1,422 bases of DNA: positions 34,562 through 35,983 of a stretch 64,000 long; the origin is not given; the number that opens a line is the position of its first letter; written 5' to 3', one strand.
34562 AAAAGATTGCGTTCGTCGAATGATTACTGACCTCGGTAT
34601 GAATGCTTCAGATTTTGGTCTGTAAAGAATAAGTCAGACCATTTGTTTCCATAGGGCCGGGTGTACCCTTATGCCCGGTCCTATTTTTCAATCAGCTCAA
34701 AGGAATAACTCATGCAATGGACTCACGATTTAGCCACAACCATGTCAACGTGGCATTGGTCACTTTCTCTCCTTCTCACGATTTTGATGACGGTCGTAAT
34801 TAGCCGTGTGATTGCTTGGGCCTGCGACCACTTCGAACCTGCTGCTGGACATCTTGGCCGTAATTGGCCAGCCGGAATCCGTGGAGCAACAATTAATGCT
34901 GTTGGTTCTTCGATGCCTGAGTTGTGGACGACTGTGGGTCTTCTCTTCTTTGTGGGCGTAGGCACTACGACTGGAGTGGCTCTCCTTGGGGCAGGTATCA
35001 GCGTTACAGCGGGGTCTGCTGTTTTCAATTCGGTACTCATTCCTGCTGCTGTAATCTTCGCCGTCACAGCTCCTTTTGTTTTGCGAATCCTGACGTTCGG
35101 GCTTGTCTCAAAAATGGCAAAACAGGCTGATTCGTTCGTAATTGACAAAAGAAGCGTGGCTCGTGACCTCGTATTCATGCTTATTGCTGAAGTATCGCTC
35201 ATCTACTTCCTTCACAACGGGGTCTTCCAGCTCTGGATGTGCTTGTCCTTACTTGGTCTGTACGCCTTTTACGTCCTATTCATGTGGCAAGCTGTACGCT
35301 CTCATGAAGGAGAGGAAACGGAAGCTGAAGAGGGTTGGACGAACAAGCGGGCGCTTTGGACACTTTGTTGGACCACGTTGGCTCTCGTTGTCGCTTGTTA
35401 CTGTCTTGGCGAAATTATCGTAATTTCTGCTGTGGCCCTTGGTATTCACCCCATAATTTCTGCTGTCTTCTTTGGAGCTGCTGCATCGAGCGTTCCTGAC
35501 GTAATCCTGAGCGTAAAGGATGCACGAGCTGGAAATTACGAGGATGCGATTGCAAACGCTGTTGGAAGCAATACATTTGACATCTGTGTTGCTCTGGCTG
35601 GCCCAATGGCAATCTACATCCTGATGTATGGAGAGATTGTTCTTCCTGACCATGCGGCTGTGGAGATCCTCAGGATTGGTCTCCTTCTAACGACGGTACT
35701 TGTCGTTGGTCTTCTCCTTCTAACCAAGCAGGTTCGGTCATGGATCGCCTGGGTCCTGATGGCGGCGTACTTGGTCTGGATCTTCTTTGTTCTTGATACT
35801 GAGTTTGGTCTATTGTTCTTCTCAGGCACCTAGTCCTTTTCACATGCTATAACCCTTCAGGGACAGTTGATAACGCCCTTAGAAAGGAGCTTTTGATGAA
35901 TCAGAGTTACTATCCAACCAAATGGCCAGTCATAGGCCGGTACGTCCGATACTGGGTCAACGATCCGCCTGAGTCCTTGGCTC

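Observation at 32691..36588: Phage-encoded Ter-like module: vWA(TerY)-TerD-TerB followed by a CaCA-type cation exchanger, embedded between tRNA clusters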

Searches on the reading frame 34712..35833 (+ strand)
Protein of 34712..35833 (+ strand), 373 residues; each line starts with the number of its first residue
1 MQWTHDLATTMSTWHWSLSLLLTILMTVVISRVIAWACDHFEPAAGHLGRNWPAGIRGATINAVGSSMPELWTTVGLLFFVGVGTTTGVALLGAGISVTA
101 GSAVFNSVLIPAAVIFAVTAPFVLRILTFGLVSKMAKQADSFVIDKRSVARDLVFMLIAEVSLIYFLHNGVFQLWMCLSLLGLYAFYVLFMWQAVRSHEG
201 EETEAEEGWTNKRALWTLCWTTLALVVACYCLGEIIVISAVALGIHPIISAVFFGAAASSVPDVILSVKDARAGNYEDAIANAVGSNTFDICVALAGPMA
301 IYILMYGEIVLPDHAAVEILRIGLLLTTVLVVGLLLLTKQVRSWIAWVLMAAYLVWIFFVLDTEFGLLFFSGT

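Call 3: search_protein_families(library=pfam, proteins=[window:34712-35833:+], max_evalue=0.1)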
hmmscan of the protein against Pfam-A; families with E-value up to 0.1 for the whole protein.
window:34712-35833:+ (373 aa): 1 family
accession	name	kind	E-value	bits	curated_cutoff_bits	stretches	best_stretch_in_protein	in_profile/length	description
PF01699.29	Na_Ca_ex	-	3.8e-22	79.3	24.9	2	214-360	2-149/151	Sodium/calcium exchanger protein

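Call 4: search_protein_families(library=phrogs, proteins=[window:34712-35833:+], max_evalue=0.01)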
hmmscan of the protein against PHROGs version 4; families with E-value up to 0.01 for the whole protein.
window:34712-35833:+ (373 aa): 0 families

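Call 6: search_protein_families(library=ncbifam, proteins=[window:34712-35833:+], max_evalue=0.01)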
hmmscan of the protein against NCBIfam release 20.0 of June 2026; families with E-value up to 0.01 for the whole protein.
window:34712-35833:+ (373 aa): 3 families
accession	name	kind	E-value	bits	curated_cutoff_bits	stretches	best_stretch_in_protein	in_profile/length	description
TIGR00367.1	TIGR00367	hypoth_equivalog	2.2e-20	73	179.65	1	142-356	95-312/312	calcium/sodium antiporter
NF008005.0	PRK10734.1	equivalog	4.9e-06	25.9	432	1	238-361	28-144/325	calcium/sodium antiporter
TIGR00927.1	2A1904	subfamily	7.9e-06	23.8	710.1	1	230-337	1070-1164/1209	K+-dependent Na+/Ca+ exchanger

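Call 11: find_related_loci(query=window:34712-35833:+, collection=viral_contigs, flank=8000)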
Query window:34712-35833:+ (373 aa) in viral_contigs; peptide patterns used: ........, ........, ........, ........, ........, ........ (x = any residue, [..] = any of these).
2 stretches matched a pattern, but none encodes a relative of the query by tblastn (E <= 1e-3).

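Call 13: find_homologous_proteins(query=window:34712-35833:+, max_evalue=0.001)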
Query window:34712-35833:+ (373 aa): 735 proteins with E <= 0.001 among 8000 candidates; the best 120 are listed.
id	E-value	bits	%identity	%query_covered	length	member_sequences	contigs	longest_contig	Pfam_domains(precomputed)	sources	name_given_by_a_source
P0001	2.7e-238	808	100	100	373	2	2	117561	PF01699.30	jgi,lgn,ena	-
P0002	1.5e-169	582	69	99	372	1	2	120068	PF01699.30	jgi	-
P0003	4.6e-169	581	69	100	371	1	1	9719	PF01699.30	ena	-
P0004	7.0e-112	392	55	94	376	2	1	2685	PF01699.30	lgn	-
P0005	1.8e-99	352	53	91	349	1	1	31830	PF01699.30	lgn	-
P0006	1.9e-99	351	52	95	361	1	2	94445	PF01699.30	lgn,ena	-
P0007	2.9e-96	341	51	92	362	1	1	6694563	PF01699.30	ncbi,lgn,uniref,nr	ncbi:sodium:calcium antiporter [Roseibium sp. Sym1]|uniref:sodium:calcium antiporter n=1 Tax=Roseibi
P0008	1.0e-93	333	49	94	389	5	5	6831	PF01699.30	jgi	jgi:cation:H+ antiporter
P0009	5.4e-93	330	51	93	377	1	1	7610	PF01699.30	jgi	jgi:cation:H+ antiporter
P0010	2.1e-91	325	49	94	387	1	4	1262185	PF01699.30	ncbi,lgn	-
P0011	2.8e-88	315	48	95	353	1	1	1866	PF01699.30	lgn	-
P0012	3.5e-88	314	51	91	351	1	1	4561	PF01699.30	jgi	jgi:cation:H+ antiporter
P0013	4.9e-87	311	45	98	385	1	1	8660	PF01699.30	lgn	-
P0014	1.5e-82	296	45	94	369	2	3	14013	PF01699.30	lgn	-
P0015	4.3e-82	294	47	91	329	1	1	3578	PF01699.30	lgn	-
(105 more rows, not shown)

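Call 14: find_encoding_contigs(protein=P0001, flank=10000, max_places=4)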
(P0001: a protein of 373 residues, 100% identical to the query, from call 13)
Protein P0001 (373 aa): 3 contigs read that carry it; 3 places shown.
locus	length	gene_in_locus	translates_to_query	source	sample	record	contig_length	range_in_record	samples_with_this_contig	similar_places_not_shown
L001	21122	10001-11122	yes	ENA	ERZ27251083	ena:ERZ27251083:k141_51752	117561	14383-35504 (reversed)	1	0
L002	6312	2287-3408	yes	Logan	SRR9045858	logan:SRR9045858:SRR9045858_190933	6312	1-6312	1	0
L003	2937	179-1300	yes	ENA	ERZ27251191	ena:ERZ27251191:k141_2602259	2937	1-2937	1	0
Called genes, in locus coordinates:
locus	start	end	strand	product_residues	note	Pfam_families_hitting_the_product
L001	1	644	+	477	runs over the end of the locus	PF13481:AAA_25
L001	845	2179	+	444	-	-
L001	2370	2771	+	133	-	-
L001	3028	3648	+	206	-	-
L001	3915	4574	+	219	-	PF00149:Metallophos, PF12850:Metallophos_2 (weak)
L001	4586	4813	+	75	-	-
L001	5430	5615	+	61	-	-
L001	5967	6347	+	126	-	-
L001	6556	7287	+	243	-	-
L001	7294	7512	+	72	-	-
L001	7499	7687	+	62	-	-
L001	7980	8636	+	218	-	PF13519:VWA_2 (weak)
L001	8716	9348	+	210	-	PF02342:TerD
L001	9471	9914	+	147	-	PF05099:TerB (weak)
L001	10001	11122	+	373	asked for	PF01699:Na_Ca_ex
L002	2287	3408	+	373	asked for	PF01699:Na_Ca_ex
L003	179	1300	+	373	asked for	PF01699:Na_Ca_ex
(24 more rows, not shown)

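Call 15: find_encoding_contigs(protein=P0002, flank=10000, max_places=4)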
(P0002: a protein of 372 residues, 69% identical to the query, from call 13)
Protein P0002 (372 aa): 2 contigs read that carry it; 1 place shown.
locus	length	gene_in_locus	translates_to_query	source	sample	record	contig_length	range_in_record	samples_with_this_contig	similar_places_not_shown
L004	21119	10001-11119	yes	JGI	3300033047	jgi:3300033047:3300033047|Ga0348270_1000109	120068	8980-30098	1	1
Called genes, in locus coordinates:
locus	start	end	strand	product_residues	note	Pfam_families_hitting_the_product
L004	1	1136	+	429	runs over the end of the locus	-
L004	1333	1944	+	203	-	-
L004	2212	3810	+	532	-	PF02518:HATPase_c (weak), PF13589:HATPase_c_3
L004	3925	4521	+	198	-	-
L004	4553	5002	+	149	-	-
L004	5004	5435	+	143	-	-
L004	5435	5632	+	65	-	-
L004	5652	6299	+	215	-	PF00149:Metallophos, PF12850:Metallophos_2 (faint)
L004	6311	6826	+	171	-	-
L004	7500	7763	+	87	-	-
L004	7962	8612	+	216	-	PF13519:VWA_2 (weak)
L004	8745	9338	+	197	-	PF02342:TerD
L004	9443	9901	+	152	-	PF05099:TerB (weak)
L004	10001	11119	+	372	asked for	PF01699:Na_Ca_ex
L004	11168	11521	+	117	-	-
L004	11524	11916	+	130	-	-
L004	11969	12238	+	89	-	-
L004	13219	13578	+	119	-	-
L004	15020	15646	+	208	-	-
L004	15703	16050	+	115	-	-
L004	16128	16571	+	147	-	-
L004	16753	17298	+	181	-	-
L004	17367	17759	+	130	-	-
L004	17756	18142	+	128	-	-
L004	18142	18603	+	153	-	-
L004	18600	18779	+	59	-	-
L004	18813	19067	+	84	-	-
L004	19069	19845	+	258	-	-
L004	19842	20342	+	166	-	-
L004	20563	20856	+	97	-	-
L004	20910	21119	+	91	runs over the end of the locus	-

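Call 16: find_encoding_contigs(protein=P0007, flank=8000, max_places=3)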
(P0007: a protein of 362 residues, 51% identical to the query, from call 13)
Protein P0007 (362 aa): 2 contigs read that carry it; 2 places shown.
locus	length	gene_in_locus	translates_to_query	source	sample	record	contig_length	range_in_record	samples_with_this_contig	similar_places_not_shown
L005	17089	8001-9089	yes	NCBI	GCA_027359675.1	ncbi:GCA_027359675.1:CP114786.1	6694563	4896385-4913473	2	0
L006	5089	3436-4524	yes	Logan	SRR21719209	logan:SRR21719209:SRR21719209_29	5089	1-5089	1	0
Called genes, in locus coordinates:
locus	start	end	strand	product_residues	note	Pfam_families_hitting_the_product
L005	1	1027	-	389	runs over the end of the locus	PF06067:DUF932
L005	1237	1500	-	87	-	-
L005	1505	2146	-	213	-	-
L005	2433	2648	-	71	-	-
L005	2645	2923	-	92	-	-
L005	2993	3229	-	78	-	-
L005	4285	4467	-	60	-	PF13560:HTH_31 (weak), PF01381:HTH_3 (weak)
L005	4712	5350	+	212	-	-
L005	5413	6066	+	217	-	PF00092:VWA, PF10138:vWA-TerF-like (weak), PF13519:VWA_2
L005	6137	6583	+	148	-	-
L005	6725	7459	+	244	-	-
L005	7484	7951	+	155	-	PF05099:TerB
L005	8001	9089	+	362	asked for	PF01699:Na_Ca_ex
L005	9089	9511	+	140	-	-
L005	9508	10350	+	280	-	PF00303:Thymidylat_synt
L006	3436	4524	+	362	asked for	PF01699:Na_Ca_ex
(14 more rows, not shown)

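Call 17: find_encoding_contigs(protein=P0006, flank=10000, max_places=3)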
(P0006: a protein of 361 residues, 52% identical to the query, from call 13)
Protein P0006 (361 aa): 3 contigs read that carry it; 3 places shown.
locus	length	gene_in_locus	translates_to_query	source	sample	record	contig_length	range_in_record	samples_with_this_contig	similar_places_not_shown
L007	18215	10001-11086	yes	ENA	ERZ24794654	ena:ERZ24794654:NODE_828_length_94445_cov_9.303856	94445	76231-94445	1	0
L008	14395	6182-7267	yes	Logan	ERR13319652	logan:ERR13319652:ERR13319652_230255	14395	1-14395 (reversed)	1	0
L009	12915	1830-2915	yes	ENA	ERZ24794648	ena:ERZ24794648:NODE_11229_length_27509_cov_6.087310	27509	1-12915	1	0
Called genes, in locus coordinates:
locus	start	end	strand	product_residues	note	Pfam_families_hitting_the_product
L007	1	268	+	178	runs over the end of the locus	PF13527:Acetyltransf_9 (weak), PF00583:Acetyltransf_1, PF13508:Acetyltransf_7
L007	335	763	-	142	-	-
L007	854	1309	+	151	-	PF01475:FUR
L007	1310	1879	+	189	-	PF06226:DUF1007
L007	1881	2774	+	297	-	PF03824:NicO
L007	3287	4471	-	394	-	-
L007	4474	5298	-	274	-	PF07044:DUF1329 (faint), PF17131:TP_0789-like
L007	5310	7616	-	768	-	PF03176:MMPL, PF00873:ACR_tran (faint), PF02460:Patched, PF12349:Sterol-sensing, PF03176:MMPL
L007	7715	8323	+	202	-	PF00440:TetR_N, PF14246:TetR_C_7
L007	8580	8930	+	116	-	-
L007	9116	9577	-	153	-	PF05099:TerB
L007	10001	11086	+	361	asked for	PF01699:Na_Ca_ex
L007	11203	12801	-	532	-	PF04293:SpoVR, PF24755:SpoVR_C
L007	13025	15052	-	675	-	PF08298:AAA_PrkA, PF06798:PrkA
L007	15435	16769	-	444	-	PF04285:DUF444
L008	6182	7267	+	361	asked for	PF01699:Na_Ca_ex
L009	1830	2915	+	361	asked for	PF01699:Na_Ca_ex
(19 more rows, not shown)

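Call 18: find_encoding_contigs(protein=P0005, flank=10000, max_places=3)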
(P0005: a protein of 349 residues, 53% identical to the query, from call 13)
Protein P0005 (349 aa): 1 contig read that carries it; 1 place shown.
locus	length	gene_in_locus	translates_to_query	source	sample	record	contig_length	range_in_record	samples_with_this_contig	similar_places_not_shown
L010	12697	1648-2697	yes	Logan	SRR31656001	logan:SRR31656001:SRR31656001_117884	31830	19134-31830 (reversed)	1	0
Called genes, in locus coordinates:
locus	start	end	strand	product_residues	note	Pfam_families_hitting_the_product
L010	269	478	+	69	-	PF23978:DUF7303 (weak)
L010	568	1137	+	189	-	PF02342:TerD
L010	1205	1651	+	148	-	PF05099:TerB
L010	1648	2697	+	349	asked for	PF01699:Na_Ca_ex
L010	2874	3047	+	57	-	-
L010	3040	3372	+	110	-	-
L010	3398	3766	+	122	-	PF01381:HTH_3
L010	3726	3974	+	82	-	-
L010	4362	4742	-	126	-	-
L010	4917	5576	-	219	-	-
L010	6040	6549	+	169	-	PF13392:HNH_3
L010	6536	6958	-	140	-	PF08291:Peptidase_M15_3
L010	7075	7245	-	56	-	-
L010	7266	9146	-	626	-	-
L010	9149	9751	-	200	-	PF10076:Phage_Mu_Gp48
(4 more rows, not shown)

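Call 24: search_protein_families(library=padloc, proteins=[window:34712-35833:+], max_evalue=0.01)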
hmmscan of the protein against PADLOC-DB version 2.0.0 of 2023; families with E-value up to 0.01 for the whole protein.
window:34712-35833:+ (373 aa): 0 families

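Call 25: search_solved_structures(query=window:34712-35833:+, max_evalue=0.01, show_alignments=2)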
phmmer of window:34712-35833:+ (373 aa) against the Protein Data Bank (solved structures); distinct sequences matched with E-value up to 0.01: 0.

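Call 27: search_solved_structures(query=A1, max_evalue=0.01, show_alignments=2)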
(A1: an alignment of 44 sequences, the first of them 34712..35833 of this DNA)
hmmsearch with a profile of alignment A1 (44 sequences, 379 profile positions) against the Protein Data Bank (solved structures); distinct sequences matched with E-value up to 0.01: 7.
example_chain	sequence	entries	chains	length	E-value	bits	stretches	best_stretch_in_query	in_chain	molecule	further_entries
8jp0_A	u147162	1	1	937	9.8e-18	67.3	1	182-367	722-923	Sodium/calcium exchanger 1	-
8sgi_A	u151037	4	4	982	1.1e-17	67.1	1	182-367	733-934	Sodium/calcium exchanger 1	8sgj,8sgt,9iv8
5hxc_A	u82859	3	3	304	2e-09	40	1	10-83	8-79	sodium,calcium exchanger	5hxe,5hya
5hwx_A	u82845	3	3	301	2.2e-09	39.8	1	10-83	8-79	sodium,calcium exchanger | Uncharacterized membrane protein MJ0091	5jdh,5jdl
5hwy_A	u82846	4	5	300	2.3e-09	39.7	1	10-83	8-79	Uncharacterized membrane protein MJ0091 | sodium,calcium exchanger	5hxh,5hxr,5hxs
5jdf_A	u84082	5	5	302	2.5e-09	39.6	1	10-65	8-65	Uncharacterized membrane protein MJ0091 | sodium-calcium exchanger NCX_Mj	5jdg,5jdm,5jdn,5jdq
3v5s_A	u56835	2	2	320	2.9e-09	39.4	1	10-64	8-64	Sodium/Calcium Exchanger | Uncharacterized membrane protein MJ0091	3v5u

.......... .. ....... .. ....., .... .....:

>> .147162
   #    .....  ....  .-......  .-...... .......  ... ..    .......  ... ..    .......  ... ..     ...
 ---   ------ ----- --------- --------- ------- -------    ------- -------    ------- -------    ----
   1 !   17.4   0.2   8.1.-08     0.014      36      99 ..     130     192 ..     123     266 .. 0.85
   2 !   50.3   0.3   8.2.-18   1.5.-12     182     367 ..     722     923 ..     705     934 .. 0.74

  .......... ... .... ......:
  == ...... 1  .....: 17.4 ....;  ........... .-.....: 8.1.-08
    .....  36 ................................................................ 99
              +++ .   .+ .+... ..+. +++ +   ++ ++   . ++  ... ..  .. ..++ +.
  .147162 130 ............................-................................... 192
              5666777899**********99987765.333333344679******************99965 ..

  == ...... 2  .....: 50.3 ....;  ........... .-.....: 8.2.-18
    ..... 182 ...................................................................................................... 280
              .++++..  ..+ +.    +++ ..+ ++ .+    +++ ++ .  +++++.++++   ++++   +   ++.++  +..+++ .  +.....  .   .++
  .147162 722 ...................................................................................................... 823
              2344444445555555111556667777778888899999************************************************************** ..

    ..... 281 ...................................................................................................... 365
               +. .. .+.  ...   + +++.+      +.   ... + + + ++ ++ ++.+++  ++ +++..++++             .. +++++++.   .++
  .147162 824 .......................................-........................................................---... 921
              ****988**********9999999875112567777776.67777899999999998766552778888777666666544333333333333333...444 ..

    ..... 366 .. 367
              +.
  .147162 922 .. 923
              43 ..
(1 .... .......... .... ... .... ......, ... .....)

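Call 28: find_related_loci(query=A1, collection=genome_contigs, flank=6000)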
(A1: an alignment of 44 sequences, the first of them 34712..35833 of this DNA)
Query A1 (373 aa) in genome_contigs; peptide patterns used: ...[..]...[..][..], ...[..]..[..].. (x = any residue, [..] = any of these).
482 stretches matched a pattern; 342 encode a relative of the query (tblastn E <= 1e-3); the best 80 are kept; 80 distinct loci.
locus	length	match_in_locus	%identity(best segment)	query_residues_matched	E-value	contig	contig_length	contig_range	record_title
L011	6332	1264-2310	49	18-365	4e-96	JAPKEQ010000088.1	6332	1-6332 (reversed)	MAG: Alphaproteobacteria bacterium isolate ANT-120 NODE_8465_length_6332_cov_4.837980, whole genome shotgun sequence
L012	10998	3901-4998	55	16-365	2e-116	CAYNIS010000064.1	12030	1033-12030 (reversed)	MAG TPA_asm: uncultured Rhodospirillaceae bacterium isolate SRP141376_co3_147 genome assembly, contig: NODE_14601_length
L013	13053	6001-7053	49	18-365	2e-95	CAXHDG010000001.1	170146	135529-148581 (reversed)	MAG TPA_asm: uncultured Magnetococcales bacterium isolate SRR12480076_binner123_Refined_1 genome assembly, contig: ERZ98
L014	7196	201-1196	44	24-365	2e-84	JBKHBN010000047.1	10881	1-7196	MAG: Alphaproteobacteria bacterium isolate D1M01_52 NODE_9642_length_10881_cov_7.338814, whole genome shotgun sequence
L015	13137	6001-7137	43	18-364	7e-80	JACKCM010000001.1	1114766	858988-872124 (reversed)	MAG: Candidatus Obscuribacterales bacterium isolate HK-STAS-CYAN-1 HK-STAS-CYAN-1_1, whole genome shotgun sequence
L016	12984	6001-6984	44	28-365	9e-79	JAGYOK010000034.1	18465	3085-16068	MAG: Alphaproteobacteria bacterium isolate M55B166 34, whole genome shotgun sequence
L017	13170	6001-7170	42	4-364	1e-80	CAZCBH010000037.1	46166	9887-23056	MAG TPA_asm: uncultured Candidatus Obscuribacterales bacterium isolate SRP329715_co1_382 genome assembly, contig: NODE_9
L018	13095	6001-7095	41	17-361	2e-67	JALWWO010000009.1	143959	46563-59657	MAG: Chromatiaceae bacterium isolate T2_maxbin2_scaf2bin.293 T2_NODE_28_length_143959_cov_23.566786, whole genome shotgu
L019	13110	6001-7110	40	17-365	3e-67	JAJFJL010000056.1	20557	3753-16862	MAG: Nitrosomonas sp. isolate OFTM37 OFTM37_55, whole genome shotgun sequence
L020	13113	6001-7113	42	15-361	3e-66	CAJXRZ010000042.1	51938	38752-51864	MAG TPA_asm: uncultured proteobacterium isolate SRR3933377_bin.20_MetaBAT_v2.12.1_MAG genome assembly, contig: NODE_174_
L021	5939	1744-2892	39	5-361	2e-65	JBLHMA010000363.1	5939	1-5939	MAG: Cognaticolwellia sp. isolate 3300054697_62 Ga0535669_0022332, whole genome shotgun sequence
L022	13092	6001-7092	40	20-361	2e-63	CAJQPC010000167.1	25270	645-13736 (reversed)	uncultured bacterium isolate 3_20180319_Bin_20180319_Bin_29_sub_1 genome assembly, contig: c_000011761884, whole genome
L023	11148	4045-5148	39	17-361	9e-63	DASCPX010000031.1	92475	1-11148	MAG TPA_asm: Myxococcota bacterium isolate Fu_MAG_56 c_000000218247, whole genome shotgun sequence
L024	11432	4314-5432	37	13-361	3e-62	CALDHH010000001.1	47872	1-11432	MAG: uncultured Alphaproteobacteria bacterium isolate B3_Bin_Bin_115_1 genome assembly, contig: c_000000470262, whole ge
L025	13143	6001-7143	37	19-367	1e-61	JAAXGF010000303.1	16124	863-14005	MAG: Alphaproteobacteria bacterium isolate Plut_88856 filtered_Plut_88856_genomic_contig_103986, whole genome shotgun se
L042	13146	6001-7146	38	20-356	3e-55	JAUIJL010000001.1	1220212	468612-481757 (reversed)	MAG: Thermoanaerobaculia bacterium isolate Co_bin.310 NODE_15_length_1220212_cov_4.532323, whole genome shotgun sequence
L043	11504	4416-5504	36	17-360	3e-55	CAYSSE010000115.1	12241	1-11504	MAG TPA_asm: uncultured Desulfocicer sp. isolate binchicken_co47_124 genome assembly, contig: NODE_3802_length_12241_cov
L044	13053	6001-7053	38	18-360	7e-55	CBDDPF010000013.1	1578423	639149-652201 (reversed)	MAG: Endozoicomonadaceae bacterium isolate 17fc2c02-d069-4e89-b034-8c3bf2a7bc4d genome assembly, contig: contig_12, whol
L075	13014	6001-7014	35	25-359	3e-49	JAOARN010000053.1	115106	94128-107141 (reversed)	MAG: Marinifilaceae bacterium isolate McD1.32 contig_89031, whole genome shotgun sequence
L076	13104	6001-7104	37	23-361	3e-49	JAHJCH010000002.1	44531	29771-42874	MAG: Myxococcota bacterium isolate Modern_marine.mb.298 Modern_marine.mb.298_k141_25747, whole genome shotgun sequence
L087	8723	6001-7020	33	13-359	1e-46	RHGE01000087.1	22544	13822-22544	Marinilabiliaceae bacterium JC017 scaffold_86, whole genome shotgun sequence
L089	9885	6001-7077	34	31-361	1e-46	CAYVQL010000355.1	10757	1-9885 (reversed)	MAG TPA_asm: uncultured Enterobacterales bacterium isolate SRP077602_co7_23 genome assembly, contig: NODE_27886_length_1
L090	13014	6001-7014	33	24-361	2e-46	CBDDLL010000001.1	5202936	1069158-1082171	MAG: Saccharicrinis sp. isolate 9d814f01-125d-4279-8cb7-a87eae535086 genome assembly, contig: contig_1, whole genome sho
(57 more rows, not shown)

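Call 41: search_protein_families(library=pfam, alignment_id=A3, max_evalue=0.00001)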
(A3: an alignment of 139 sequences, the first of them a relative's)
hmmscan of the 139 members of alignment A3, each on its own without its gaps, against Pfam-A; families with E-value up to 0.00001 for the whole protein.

A. member 1, L011:2462-2866:- (134 aa): 0 families

B. families by the number of members that match (of 139 scanned): 85 families (the first 25 are shown)
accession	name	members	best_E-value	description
PF15609.12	PRTase_2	8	8.4e-62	Phosphoribosyl transferase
PF11202.14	StiP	7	1.7e-100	Tellurite-like stress resistance cysteine protease StiP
PF01435.24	Peptidase_M48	7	1.9e-18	Peptidase family M48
PF15608.11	PELOTA_1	6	3.8e-34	PELOTA RNA binding domain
PF12500.13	TRSP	5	5e-27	TRSP domain C terminus to PRTase_2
PF12710.13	HAD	4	3.8e-18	haloacid dehalogenase-like hydrolase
PF00069.31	Pkinase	3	3.1e-47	Protein kinase domain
PF04321.23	RmlD_sub_bind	2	9e-62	RmlD substrate binding domain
PF00291.31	PALP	2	2.6e-59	Pyridoxal-phosphate dependent enzyme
PF13672.11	PP2C_2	2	2.5e-40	Protein phosphatase 2C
PF00578.27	AhpC-TSA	2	2.2e-30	AhpC/TSA family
PF08534.16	Redoxin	2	2.8e-20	Redoxin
PF01725.21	Ham1p_like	2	1.8e-18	Ham1 family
PF01370.27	Epimerase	2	6.8e-12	NAD dependent epimerase/dehydratase family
PF00873.25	ACR_tran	1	0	AcrB/AcrD/AcrF family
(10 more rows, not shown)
